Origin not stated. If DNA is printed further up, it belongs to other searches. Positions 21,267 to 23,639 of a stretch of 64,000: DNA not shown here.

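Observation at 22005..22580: vWA domain with near-complete MIDAS motif inserted into a FlgK hook-filament junction protein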

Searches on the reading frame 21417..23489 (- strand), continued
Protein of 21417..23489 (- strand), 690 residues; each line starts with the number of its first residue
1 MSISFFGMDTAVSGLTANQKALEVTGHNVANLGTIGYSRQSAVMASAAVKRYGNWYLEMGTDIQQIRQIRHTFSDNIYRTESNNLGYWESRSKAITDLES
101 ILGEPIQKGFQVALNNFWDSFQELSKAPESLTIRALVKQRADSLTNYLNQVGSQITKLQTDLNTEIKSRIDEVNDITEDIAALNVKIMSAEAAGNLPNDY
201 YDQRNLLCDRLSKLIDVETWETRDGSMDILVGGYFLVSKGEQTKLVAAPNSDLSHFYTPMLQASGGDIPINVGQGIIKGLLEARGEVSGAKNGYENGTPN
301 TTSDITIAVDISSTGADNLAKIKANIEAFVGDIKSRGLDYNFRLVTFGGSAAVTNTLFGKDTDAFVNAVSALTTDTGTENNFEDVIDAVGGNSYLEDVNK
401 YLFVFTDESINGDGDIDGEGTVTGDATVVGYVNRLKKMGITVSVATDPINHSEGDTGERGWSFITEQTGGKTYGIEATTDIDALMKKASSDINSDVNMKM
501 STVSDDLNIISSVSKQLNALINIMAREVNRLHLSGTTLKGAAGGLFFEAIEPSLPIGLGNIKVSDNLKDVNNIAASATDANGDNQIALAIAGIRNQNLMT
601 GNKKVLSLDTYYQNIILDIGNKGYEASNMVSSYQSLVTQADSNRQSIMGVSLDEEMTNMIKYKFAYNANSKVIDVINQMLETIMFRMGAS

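Call 6: search_solved_structures(query=window:21417-23489:-, max_evalue=1, show_alignments=2)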
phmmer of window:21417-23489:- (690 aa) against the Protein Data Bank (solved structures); distinct sequences matched with E-value up to 1: 10.
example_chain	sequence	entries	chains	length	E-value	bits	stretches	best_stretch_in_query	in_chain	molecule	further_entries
9go6_A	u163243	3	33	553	4.9e-28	101.3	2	10-284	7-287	Flagellar hook-associated protein 1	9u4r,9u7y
4ut1_A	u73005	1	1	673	1.6e-24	89.7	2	33-252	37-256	FLAGELLAR HOOK-ASSOCIATED PROTEIN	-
9gsx_L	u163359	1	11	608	1.4e-23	86.6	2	7-217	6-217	Flagellar hook-associated protein 1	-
2d4y_A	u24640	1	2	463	2.1e-16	62.9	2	79-284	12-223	Flagellar hook-associated protein 1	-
5xbj_A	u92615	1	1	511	7.7e-08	34.6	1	109-217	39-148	Flagellar hook-associated protein FlgK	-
5wrh_A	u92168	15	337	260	0.00061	21.7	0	649-683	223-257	Flagellar basal-body rod protein FlgG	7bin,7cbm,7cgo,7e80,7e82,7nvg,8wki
6jzr_A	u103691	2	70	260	0.00065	21.6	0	649-683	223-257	Flagellar basal-body rod protein FlgG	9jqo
8z5u_A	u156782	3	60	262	0.0068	18.3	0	644-682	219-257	Flagellar basal-body rod protein FlgG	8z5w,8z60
9yee_Ba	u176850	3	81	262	0.014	17.3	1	612-682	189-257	Flagellar basal-body rod protein FlgG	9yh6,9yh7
12du_W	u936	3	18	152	0.12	14.1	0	646-682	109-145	Flagellar basal-body rod protein FlgC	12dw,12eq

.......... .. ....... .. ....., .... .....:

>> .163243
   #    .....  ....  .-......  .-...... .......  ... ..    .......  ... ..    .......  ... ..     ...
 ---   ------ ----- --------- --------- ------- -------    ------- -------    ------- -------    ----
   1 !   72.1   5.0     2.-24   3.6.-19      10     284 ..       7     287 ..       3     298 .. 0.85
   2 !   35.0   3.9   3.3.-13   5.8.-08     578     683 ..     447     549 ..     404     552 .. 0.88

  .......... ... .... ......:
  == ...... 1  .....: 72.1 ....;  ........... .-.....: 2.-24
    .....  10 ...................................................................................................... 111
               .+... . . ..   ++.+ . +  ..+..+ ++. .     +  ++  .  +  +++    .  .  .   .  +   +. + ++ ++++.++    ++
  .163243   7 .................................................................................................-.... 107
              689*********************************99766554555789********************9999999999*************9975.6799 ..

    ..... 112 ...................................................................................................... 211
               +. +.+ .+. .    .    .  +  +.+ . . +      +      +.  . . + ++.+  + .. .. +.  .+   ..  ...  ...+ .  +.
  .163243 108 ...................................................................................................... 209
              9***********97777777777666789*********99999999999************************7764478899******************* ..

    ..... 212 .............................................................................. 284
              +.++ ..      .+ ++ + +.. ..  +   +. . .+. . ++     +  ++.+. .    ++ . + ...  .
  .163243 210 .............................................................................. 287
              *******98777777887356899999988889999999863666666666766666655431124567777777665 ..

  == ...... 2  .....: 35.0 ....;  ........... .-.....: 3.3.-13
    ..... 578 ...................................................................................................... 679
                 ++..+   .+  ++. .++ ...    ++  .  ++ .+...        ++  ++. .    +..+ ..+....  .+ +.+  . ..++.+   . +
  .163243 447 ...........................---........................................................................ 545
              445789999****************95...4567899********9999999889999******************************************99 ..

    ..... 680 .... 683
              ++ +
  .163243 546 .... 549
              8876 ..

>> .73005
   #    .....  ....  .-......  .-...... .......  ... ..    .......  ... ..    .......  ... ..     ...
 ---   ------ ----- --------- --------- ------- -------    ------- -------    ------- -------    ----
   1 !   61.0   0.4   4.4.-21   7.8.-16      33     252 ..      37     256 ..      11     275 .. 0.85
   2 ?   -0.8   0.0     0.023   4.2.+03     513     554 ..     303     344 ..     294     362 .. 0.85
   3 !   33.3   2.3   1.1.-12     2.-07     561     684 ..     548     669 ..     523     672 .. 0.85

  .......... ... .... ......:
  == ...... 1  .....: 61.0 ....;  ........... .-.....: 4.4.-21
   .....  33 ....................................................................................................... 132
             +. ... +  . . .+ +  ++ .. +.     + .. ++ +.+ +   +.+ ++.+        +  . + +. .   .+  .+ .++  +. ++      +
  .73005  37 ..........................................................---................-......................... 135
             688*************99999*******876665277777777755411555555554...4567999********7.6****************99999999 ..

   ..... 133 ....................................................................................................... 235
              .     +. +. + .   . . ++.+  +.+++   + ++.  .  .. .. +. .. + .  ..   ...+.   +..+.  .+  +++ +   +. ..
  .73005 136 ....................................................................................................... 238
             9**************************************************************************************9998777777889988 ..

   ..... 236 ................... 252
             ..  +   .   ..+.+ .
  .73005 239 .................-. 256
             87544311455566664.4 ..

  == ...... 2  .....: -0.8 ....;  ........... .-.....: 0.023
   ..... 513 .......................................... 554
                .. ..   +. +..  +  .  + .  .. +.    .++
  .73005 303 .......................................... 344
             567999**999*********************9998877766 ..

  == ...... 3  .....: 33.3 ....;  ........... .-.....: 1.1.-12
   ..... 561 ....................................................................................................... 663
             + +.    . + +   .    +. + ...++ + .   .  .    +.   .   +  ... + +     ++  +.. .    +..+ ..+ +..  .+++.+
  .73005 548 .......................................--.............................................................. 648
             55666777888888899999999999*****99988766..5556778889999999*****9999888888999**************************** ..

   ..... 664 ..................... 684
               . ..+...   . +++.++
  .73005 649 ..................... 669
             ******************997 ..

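Call 18: find_encoding_contigs(protein=P0093, flank=6000, max_places=2)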
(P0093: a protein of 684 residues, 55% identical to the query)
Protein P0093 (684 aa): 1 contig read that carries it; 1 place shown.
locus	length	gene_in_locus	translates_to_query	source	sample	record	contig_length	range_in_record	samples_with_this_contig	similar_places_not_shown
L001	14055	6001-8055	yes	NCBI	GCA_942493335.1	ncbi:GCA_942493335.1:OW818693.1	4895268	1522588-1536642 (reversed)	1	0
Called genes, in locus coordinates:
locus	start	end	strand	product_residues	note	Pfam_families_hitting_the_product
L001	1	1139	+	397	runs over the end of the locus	PF00438:S-AdoMet_synt_N, PF02772:S-AdoMet_synt_M, PF02773:S-AdoMet_synt_C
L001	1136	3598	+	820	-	PF23139:OB_YrrC, PF14490:HHH_RecD2, PF05970:PIF1 (weak), PF13245:AAA_19, PF13401:AAA_22, PF13604:AAA_30, PF18335:SH3_13, PF13538:UvrD_C_2, +2 more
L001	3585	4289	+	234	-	-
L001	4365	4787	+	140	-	-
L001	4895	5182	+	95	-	PF04316:FlgM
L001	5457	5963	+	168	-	PF05130:FlgN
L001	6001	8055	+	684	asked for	PF00460:Flg_bb_rod (weak), PF22638:FlgK_D1, PF06429:Flg_bbr_C (weak)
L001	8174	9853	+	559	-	PF22638:FlgK_D1, PF06429:Flg_bbr_C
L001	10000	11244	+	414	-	PF00669:Flagellin_N, PF00700:Flagellin_C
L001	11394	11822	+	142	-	PF02623:FliW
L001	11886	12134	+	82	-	PF02599:CsrA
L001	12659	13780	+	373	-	PF00669:Flagellin_N, PF00700:Flagellin_C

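Call 19: find_related_loci(query=A1, collection=genome_contigs, flank=6000)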
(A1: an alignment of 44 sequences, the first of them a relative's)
Query A1 (690 aa) in genome_contigs; peptide patterns used: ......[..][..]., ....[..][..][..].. (x = any residue, [..] = any of these).
411 stretches matched a pattern; 356 encode a relative of the query (tblastn E <= 1e-3); the best 80 are kept; 80 distinct loci.
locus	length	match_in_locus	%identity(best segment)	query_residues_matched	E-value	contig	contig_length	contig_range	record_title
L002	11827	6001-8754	84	1-688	0e+0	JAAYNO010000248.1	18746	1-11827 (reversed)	MAG: Clostridiaceae bacterium isolate AS21ysBPME_216 268731_AS21, whole genome shotgun sequence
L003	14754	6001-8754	83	1-688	0e+0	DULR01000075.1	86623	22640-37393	MAG TPA_asm: Clostridiaceae bacterium isolate AS04akNAM_130 31548_AS04, whole genome shotgun sequence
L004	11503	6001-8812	76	1-690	0e+0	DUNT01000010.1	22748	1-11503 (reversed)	MAG TPA_asm: Clostridiaceae bacterium isolate AS08sgBPME_110 38986_AS08, whole genome shotgun sequence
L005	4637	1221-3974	74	1-689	0e+0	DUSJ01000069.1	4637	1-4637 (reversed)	MAG TPA_asm: Clostridiaceae bacterium isolate AS04akNAM_121 13443_AS04, whole genome shotgun sequence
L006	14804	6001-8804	75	1-689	0e+0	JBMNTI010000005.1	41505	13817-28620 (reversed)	MAG: Acetivibrionales bacterium isolate SBF912SR1HQ0005 scaffold_2532_c1, whole genome shotgun sequence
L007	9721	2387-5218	74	1-690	0e+0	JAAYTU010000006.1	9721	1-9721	MAG: Clostridiaceae bacterium isolate AS24abBPME_94 894_AS24, whole genome shotgun sequence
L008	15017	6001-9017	74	1-690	0e+0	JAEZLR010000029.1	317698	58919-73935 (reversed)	MAG: Bacillota bacterium isolate OH_CDB_78 k127_83577, whole genome shotgun sequence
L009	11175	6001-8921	73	1-690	0e+0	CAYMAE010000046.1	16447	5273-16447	MAG TPA_asm: uncultured Ruminiclostridium sp. isolate SRP294416_co2_448 genome assembly, contig: NODE_4027_length_16447_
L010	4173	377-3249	71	1-689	0e+0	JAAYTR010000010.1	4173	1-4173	MAG: Clostridiaceae bacterium isolate AS24abBPME_63 3190_AS24, whole genome shotgun sequence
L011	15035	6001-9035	71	5-689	0e+0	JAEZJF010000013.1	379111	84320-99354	MAG: Bacillota bacterium isolate OH_CDB_227 k127_2588631, whole genome shotgun sequence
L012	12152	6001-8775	70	1-689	0e+0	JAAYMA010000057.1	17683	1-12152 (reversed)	MAG: Clostridiaceae bacterium isolate AS20ysBPTH_144 41247_AS20, whole genome shotgun sequence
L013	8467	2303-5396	70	5-689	0e+0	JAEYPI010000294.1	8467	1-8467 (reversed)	MAG: Bacillota bacterium isolate OH_CBB_18 k127_1782291, whole genome shotgun sequence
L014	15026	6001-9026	70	1-689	0e+0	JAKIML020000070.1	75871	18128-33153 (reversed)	MAG: Bacillota bacterium isolate FC6 NODE_89_length_75871_cov_11.070144, whole genome shotgun sequence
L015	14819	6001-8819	74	1-690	0e+0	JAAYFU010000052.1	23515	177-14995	MAG: Clostridiaceae bacterium isolate AS09scLD_113 162553_AS09, whole genome shotgun sequence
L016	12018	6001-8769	66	4-689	0e+0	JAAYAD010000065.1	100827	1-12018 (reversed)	MAG: Clostridiaceae bacterium isolate AS02xzSISU_79 39413_AS02, whole genome shotgun sequence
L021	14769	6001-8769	59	4-688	0e+0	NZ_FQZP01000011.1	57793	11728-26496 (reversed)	Thermoclostridium caenicola strain DSM 19027, whole genome shotgun sequence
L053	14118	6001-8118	44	1-688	2e-176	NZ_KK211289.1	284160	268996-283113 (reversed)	Ruminiclostridium cellobioparum DSM 1351 = ATCC 15832 T344DRAFT_scaffold00004.4, whole genome shotgun sequence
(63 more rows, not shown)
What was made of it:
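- Tried and rejected: Taxonomy rests on the record titles of call 19.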

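Call 20: predict_structure(alignment_id=A1)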
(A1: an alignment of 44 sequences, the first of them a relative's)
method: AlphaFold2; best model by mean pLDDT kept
length: 690 residues; sequences in the alignment: 44
mean_pLDDT: 77.8   pTM: 0.71
mean pLDDT of the five models: 77.8, 75.8, 75.3, 74.0, 72.5
residues with pLDDT >= 90: 149; 70-90: 380; 50-70: 67; < 50: 94
segments of 3 or more residues with pLDDT < 50: 1-52, 55-62, 104-107, 415-419, 652-670, 688-690
pLDDT, mean of each block of 10 residues (from residue 1): 40 47 42 41 43 44 58 79 91 88 60 86 84 88 90 87 91 93 88 79 87 88 82 84 85 77 81 88 73 76 92 82 88 89 90 89 92 83 89 87 89 56 82 92 90 83 91 78 87 89 72 87 90 83 86 86 87 72 77 78 70 83 89 88 67 48 43 51 52
secondary structure, 60 per line:
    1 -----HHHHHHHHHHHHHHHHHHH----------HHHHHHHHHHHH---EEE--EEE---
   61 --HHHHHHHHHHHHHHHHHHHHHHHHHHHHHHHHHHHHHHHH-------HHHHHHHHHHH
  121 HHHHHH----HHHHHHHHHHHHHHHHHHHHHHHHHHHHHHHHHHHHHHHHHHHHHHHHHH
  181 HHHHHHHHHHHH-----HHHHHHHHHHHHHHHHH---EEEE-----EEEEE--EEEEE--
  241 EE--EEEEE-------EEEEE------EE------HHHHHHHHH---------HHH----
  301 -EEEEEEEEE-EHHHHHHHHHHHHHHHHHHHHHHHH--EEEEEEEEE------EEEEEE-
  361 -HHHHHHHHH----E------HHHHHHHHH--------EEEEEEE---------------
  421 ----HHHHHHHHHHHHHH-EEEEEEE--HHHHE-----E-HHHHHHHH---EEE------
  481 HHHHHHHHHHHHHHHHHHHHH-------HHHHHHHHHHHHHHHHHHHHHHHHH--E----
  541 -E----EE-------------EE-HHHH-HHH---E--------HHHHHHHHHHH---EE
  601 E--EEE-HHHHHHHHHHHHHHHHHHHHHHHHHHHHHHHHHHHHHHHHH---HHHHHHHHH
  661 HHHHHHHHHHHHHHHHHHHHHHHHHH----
elements in order (helices of 4 or more, strands of 3 or more residues): H6-24 H35-46 E50-52 E55-57 H63-102 H110-126 H131-192 H198-214 E218-221 E227-231 E234-238 E245-249 E257-261 H276-284 E302-310 H313-336 E339-347 E354-359 H362-370 H382-390 E399-405 H425-438 E440-446 H449-452 H461-468 E472-474 H481-501 H509-533 H565-568 H585-595 E599-601 E604-606 H608-648 H652-686

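Call 26: search_protein_families(library=pfam, proteins=[L053:6001-8133:+, L053:8232-9896:+, L021:5992-8043:+, L021:8086-9735:+], max_evalue=0.01)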
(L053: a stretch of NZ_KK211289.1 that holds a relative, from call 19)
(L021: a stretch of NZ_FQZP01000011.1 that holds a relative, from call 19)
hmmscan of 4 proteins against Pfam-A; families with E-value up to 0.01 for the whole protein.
L053:6001-8133:+ (710 aa): 4 families
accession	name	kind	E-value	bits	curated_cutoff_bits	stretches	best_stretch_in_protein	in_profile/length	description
PF22638.1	FlgK_D1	-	1.9e-54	185.2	28.6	2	101-289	2-194/233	Flagellar hook-associated protein FlgK helical domain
PF06429.18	Flg_bbr_C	-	9.9e-08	31.8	23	1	660-700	2-42/46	Flagellar basal body rod FlgEFG protein C-terminal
PF00700.27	Flagellin_C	-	0.00048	20.8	23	1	646-702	27-83/86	Bacterial flagellin C-terminal helical region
PF00460.25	Flg_bb_rod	-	0.0066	16.8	20.7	0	11-38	4-31/31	Flagella basal body rod protein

L053:8232-9896:+ (554 aa): 3 families
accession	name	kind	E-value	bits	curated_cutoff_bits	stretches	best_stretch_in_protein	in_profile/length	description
PF22638.1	FlgK_D1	-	4.3e-50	170.9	28.6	1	97-339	1-216/233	Flagellar hook-associated protein FlgK helical domain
PF06429.18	Flg_bbr_C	-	9.6e-11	41.5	23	1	509-549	5-45/46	Flagellar basal body rod FlgEFG protein C-terminal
PF00460.25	Flg_bb_rod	-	1.8e-06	28.2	20.7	1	8-37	1-30/31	Flagella basal body rod protein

L021:5992-8043:+ (683 aa): 4 families
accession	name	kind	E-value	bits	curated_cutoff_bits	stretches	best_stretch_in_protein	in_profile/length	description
PF22638.1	FlgK_D1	-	2.5e-47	161.8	28.6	2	92-282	1-195/233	Flagellar hook-associated protein FlgK helical domain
PF06429.18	Flg_bbr_C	-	9.9e-11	41.4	23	1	640-675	9-44/46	Flagellar basal body rod FlgEFG protein C-terminal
PF00460.25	Flg_bb_rod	-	4.3e-06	27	20.7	1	5-34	1-30/31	Flagella basal body rod protein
PF08581.15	Tup_N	-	0.0073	17.1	28.7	0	150-182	21-53/77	Tup N-terminal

L021:8086-9735:+ (549 aa): 3 families
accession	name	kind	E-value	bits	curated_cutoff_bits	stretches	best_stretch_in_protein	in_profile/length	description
PF22638.1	FlgK_D1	-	4.2e-40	138.2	28.6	1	100-341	3-216/233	Flagellar hook-associated protein FlgK helical domain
PF06429.18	Flg_bbr_C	-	3.5e-10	39.7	23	1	506-545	6-45/46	Flagellar basal body rod FlgEFG protein C-terminal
PF04102.17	SlyX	-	0.0097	17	30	0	156-196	13-53/67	SlyX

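Call 27: fold_search(model_id=the predicted structure, library=pdb)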
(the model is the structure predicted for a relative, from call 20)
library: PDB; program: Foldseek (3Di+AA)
matches with E <= 10: 816; with E <= 0.001: 179
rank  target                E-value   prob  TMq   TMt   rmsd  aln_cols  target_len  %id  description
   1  5xbj                  1.1e-13  1.00  0.44  0.59  14.2       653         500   14  The structure of the flagellar hook junction protein HAP1 (FlgK) from Campylobacter jejuni (released 2017-12-06)
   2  9u4r_CC               2.2e-13  1.00  0.45  0.56  15.0       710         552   14  Structure of the intial complex in filament assembly at 3.23 angstroms resolution, conformation 2. (released 2026-03-25)
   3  9go6_F                2.8e-13  1.00  0.44  0.55  15.0       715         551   14  Salmonella hook-filament junction complex (released 2025-04-09)
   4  2d4y_A                5.1e-13  1.00  0.42  0.67  12.0       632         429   14  Crystal structure of a 49K fragment of HAP1 (FlgK) (released 2006-11-14)
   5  9u4r_CA               1.2e-12  1.00  0.45  0.55  15.3       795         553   14  Structure of the intial complex in filament assembly at 3.23 angstroms resolution, conformation 2. (released 2026-03-25)
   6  9go6_A                3.7e-12  1.00  0.43  0.53  16.5       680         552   17  Salmonella hook-filament junction complex (released 2025-04-09)
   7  2d4y_B                9.2e-12  1.00  0.43  0.69   9.2       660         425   12  Crystal structure of a 49K fragment of HAP1 (FlgK) (released 2006-11-14)
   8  9go6_E                1.9e-11  1.00  0.42  0.52  17.0       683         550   16  Salmonella hook-filament junction complex (released 2025-04-09)
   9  9go6_C                3.4e-11  1.00  0.40  0.50  20.8       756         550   16  Salmonella hook-filament junction complex (released 2025-04-09)
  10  9gsx_L                1.8e-08  1.00  0.39  0.44  21.4       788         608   15  Campylobacter hook-filament junction-cap complex (released 2025-04-09)
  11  4ut1                  3.0e-08  1.00  0.28  0.35   8.8       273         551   20  The structure of the flagellar hook junction protein FlgK from Burkholderia pseudomallei (released 2015-02-11)
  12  4jdu                  1.4e-06  1.00  0.18  0.52   8.4       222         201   16  The crystal structure of an aerotolerance-related membrane protein from Bacteroides fragilis NCTC 9343 with multiple mut (released 2013-03-27)
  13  9no5_A                1.7e-06  1.00  0.22  0.69   4.2       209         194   18  Crystal structure of vWFA domain from LapA adhesin of Pseudomonas fluorescens (released 2026-04-01)
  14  8ebu_E                1.8e-06  1.00  0.21  0.37   4.2       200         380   13  XPC release from Core7-XPA-DNA (Cy5) (released 2023-04-19)
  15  8xfo_B                1.8e-06  1.00  0.22  0.32   5.6       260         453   13  Cryo-EM structure of integrin ITGAV, ITGB3 and CYCLO (RGDFK) complex, conformation 2 (released 2024-12-18)
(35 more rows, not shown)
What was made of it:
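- On FlgK (hook-associated protein 1; TIGR02492, PF22638): Foldseek ranks 1-11 are FlgK structures, E 1e-13 to 3e-8 (call 27)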
